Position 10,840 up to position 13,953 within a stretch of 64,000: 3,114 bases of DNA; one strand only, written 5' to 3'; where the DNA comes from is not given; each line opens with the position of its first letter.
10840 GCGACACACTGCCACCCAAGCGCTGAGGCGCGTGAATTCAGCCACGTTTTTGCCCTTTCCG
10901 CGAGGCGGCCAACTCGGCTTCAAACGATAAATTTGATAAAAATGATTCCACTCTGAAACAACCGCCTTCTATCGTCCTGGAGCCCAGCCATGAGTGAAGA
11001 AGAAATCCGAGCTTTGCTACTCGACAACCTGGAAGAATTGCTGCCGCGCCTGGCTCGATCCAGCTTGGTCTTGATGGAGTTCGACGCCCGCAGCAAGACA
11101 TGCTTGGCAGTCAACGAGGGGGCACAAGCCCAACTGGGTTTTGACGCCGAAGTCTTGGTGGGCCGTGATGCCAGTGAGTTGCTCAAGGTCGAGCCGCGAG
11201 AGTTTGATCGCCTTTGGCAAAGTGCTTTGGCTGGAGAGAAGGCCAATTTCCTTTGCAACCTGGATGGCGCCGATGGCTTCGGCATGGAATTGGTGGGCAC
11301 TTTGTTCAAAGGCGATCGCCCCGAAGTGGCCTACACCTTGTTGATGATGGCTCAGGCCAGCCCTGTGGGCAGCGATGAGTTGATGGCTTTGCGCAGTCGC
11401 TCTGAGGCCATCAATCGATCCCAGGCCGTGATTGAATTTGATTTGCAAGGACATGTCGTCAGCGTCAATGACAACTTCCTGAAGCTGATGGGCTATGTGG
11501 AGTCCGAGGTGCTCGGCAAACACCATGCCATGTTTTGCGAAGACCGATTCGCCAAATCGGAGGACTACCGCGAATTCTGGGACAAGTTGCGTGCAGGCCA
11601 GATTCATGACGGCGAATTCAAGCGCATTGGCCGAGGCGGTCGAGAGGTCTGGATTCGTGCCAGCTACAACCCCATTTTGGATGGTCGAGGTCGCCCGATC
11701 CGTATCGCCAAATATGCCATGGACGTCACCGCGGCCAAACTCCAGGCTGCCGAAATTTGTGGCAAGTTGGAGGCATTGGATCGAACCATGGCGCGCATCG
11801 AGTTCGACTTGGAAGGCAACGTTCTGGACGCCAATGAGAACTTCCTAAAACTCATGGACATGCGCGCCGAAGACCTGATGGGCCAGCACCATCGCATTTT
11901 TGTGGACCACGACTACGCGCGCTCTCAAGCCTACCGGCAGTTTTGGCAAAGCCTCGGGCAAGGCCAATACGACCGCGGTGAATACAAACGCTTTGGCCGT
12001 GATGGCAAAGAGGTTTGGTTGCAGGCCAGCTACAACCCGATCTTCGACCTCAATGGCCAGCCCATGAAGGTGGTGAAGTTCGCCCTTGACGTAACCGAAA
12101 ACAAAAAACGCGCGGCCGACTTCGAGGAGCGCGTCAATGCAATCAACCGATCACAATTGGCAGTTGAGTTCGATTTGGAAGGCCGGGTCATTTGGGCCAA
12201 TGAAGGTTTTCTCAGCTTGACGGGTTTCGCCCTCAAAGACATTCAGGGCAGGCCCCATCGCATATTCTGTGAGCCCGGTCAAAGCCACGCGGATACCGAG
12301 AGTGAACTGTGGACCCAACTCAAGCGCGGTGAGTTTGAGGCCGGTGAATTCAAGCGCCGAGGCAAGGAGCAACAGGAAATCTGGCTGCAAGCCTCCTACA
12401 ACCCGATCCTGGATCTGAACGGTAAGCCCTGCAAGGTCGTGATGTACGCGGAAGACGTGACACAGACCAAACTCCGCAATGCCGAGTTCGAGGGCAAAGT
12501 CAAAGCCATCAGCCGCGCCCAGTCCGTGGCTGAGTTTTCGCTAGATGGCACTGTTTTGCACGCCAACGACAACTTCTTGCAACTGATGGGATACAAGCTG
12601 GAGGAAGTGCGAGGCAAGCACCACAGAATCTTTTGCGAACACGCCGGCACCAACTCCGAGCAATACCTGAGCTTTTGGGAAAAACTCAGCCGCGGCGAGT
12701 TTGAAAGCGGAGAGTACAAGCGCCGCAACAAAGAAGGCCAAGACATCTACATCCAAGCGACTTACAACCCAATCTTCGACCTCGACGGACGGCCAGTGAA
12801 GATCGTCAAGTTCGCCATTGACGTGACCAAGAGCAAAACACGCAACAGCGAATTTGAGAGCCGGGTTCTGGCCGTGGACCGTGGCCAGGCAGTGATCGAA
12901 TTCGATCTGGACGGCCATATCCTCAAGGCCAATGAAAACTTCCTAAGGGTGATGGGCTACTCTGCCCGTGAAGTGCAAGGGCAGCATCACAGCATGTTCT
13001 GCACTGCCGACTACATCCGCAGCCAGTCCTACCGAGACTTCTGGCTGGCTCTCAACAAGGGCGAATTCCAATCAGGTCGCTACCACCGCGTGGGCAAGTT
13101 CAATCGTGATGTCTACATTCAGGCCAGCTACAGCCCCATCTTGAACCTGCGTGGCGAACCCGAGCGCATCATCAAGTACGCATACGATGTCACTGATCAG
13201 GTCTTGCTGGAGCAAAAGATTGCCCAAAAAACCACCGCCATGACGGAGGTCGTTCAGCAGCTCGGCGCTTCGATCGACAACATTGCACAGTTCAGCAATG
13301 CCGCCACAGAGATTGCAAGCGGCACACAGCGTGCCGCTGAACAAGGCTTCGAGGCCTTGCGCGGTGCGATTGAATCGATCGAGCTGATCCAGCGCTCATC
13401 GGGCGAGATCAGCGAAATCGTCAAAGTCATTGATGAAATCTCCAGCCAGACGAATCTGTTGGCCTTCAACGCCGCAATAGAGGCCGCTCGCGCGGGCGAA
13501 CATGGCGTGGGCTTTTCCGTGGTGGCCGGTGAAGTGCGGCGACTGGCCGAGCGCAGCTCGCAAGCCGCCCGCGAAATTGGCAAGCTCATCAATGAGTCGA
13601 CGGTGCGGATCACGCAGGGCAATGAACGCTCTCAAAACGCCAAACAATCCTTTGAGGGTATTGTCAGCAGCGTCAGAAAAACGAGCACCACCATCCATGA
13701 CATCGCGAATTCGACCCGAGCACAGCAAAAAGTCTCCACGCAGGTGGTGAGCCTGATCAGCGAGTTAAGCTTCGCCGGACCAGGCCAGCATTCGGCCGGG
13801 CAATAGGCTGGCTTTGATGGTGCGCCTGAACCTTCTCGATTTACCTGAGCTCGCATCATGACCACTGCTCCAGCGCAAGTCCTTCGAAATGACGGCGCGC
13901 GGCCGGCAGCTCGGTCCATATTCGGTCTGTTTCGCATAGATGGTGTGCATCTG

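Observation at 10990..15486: CheA-less two-gene chemosensory module: soluble 5xPAS receptor plus triple-CheW protein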

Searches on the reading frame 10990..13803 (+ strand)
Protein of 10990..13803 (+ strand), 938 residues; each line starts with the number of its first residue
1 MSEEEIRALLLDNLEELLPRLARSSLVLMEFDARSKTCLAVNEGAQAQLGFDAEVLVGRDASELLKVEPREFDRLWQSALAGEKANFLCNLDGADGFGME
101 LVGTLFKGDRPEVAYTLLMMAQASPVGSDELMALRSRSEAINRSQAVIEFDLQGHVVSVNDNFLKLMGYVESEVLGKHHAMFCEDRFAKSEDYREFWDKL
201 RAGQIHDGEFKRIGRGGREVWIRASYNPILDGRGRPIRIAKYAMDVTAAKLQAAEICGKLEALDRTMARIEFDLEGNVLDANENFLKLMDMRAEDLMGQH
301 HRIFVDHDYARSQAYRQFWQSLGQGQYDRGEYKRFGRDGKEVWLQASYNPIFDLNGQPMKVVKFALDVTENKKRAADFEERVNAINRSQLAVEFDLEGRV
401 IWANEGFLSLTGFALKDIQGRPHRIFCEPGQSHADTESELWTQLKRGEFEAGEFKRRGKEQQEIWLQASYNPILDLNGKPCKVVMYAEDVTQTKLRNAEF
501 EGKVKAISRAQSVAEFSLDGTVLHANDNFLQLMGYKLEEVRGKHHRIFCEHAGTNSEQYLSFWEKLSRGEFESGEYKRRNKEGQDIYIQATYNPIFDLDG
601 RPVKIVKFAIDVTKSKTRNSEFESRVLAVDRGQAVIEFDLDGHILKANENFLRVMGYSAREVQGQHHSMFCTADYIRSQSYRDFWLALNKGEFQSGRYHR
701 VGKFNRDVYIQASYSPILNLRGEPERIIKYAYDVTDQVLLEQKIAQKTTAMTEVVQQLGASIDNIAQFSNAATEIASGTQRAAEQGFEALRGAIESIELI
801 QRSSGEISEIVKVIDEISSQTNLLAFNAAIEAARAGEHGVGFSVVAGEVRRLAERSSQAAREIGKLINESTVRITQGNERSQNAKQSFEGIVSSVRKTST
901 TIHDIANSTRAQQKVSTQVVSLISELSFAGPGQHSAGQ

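Call 3: search_protein_families(library=pfam, proteins=[window:10990-13803:+], max_evalue=0.01)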
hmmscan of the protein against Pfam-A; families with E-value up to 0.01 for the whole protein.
window:10990-13803:+ (938 aa): 9 families
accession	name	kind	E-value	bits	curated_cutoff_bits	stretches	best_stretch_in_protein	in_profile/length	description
PF08447.18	PAS_3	-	1.5e-69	230.7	25.6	5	279-364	2-88/89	PAS fold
PF08448.16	PAS_4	-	2.9e-65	217.8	23.1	5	389-494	6-109/110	PAS fold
PF13426.13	PAS_9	-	1.1e-62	209.2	27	5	518-614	9-103/103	PAS domain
PF00989.32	PAS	-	6.3e-43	145.8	22.6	5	273-362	18-107/113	PAS fold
PF00015.26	MCPsignal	-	5.3e-39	134.3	34.6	1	774-925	2-167/172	Methyl-accepting chemotaxis protein (MCP) signalling domain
PF13188.13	PAS_8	-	1e-15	57.4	21.8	0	394-431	17-52/65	PAS domain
PF24820.1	Diguanyl_cycl_sensor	-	1.2e-07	32.1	28.1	0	273-347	13-82/109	Diguanylate cyclase-like sensor domain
PF12860.13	PAS_7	-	1.3e-05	25.7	27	0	144-184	5-46/115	PAS fold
PF24990.1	PAS_13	-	9.7e-05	23.1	27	0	154-179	10-35/143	ERT1/acuK family PAS domain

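Call 4: search_protein_families(library=ncbifam, proteins=[window:10990-13803:+], max_evalue=0.01)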
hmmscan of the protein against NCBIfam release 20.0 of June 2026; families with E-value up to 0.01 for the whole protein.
window:10990-13803:+ (938 aa): 21 families
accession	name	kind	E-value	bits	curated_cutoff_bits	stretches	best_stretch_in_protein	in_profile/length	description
TIGR00229.1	sensory_box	domain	4.8e-77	256.2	22.9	5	268-375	17-123/126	PAS domain S-box protein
NF008467.0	PRK11359.1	equivalog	3.6e-42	144.3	857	5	142-235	143-237/800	oxygen-sensing cyclic-di-GMP phosphodiesterase DosP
TIGR02938.1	nifL_nitrog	equivalog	1.4e-35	122.8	242.45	5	629-761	10-142/494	nitrogen fixation negative regulator NifL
NF041847.1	transduc_aer2_vibrio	equivalog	1.5e-34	119.4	1200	1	754-913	545-704/804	aerotaxis transducer Aer2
NF007309.0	PRK09793.1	equivalog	6.6e-34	117.7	903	1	743-926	297-476/533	methyl-accepting chemotaxis protein IV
NF047851.1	MCPCitTducer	equivalog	7.4e-33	114.4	900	1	754-926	307-479/553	methyl-accepting chemotaxis citrate transducer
NF011622.0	PRK15048.1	equivalog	2.2e-31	109.6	900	1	746-926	295-478/553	methyl-accepting chemotaxis protein II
NF011615.0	PRK15041.1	equivalog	1.3e-29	103.3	947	1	752-925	306-479/554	methyl-accepting chemotaxis protein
NF052306.1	BluLightHisKinLov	equivalog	1.8e-22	79.7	450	3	521-618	46-142/334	blue-light-activated histidine kinase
NF052574.1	HisKinEspCMyxo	equivalog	1.5e-21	76.3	1200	3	505-635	291-417/785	serine histidine kinase EspC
NF008468.0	PRK11360.1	equivalog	1.8e-21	76.1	646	3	633-747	279-390/616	two-component system sensor histidine kinase AtoS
NF045675.1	PhdiestaseDibA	equivalog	8.6e-21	73.9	980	3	145-212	89-155/623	phosphodiesterase DibA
NF010077.0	PRK13559.1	subfamily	1.1e-20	73.9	361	2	519-625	65-171/364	hypothetical protein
NF050802.1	AspChtxCcaA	equivalog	2e-19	69.4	1300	1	753-898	518-663/700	aspartate chemotaxis receptor CcaA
NF053781.1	cdiGMPphdstlr2612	equivalog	2.7e-19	68.4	1600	2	307-491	643-827/1268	Tlr1612 family c-di-GMP phosphodiesterase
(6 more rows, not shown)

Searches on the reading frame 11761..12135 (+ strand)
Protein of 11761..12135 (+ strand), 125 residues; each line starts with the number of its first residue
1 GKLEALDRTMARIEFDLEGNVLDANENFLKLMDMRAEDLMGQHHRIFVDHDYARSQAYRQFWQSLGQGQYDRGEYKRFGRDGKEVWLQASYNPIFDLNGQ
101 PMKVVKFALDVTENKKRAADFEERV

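Call 65: search_solved_structures(query=window:11761-12135:+, max_evalue=0.01, show_alignments=2)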
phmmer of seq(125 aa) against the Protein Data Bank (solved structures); distinct sequences matched with E-value up to 0.01: 16.
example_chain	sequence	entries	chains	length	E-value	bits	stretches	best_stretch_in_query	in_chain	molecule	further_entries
3ewk_A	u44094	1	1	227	1.5e-16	63.6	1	16-120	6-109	Sensor protein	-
8dik_A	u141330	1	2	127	7.6e-06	29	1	8-94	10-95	Aerotaxis receptor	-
6ph4_A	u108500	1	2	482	9.9e-05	25.4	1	21-123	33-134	Blue-light-activated histidine kinase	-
6ph2_A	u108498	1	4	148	0.00014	24.9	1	21-123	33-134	Blue-light-activated histidine kinase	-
6ph3_A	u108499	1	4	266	0.00016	24.7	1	21-123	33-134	Blue-light-activated histidine kinase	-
6pps_A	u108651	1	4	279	0.00019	24.5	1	21-123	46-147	Blue-light-activated histidine kinase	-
31cj_A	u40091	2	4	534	0.00031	23.8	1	9-94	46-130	Aerotaxis receptor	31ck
3t50_A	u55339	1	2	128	0.0017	21.4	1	21-113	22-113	Blue-light-activated histidine kinase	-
9clo_A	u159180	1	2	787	0.0021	21.1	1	13-116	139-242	Oxygen sensor protein DosP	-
9bgv_A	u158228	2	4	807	0.0022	21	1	13-116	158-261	Oxygen sensor protein DosP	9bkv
9cmf_A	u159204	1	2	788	0.0023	21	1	13-116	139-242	Oxygen sensor protein DosP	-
9cdr_A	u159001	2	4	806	0.0024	20.9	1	13-116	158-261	Oxygen sensor protein DosP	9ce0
5djt_A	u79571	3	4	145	0.0065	19.5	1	20-122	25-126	NPH1-2 | NPH1-1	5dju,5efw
2v1a_A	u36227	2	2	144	0.009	19.1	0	20-122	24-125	NPH1-1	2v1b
7pgz_AAA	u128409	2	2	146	0.0091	19.1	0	20-122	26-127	NPH1-1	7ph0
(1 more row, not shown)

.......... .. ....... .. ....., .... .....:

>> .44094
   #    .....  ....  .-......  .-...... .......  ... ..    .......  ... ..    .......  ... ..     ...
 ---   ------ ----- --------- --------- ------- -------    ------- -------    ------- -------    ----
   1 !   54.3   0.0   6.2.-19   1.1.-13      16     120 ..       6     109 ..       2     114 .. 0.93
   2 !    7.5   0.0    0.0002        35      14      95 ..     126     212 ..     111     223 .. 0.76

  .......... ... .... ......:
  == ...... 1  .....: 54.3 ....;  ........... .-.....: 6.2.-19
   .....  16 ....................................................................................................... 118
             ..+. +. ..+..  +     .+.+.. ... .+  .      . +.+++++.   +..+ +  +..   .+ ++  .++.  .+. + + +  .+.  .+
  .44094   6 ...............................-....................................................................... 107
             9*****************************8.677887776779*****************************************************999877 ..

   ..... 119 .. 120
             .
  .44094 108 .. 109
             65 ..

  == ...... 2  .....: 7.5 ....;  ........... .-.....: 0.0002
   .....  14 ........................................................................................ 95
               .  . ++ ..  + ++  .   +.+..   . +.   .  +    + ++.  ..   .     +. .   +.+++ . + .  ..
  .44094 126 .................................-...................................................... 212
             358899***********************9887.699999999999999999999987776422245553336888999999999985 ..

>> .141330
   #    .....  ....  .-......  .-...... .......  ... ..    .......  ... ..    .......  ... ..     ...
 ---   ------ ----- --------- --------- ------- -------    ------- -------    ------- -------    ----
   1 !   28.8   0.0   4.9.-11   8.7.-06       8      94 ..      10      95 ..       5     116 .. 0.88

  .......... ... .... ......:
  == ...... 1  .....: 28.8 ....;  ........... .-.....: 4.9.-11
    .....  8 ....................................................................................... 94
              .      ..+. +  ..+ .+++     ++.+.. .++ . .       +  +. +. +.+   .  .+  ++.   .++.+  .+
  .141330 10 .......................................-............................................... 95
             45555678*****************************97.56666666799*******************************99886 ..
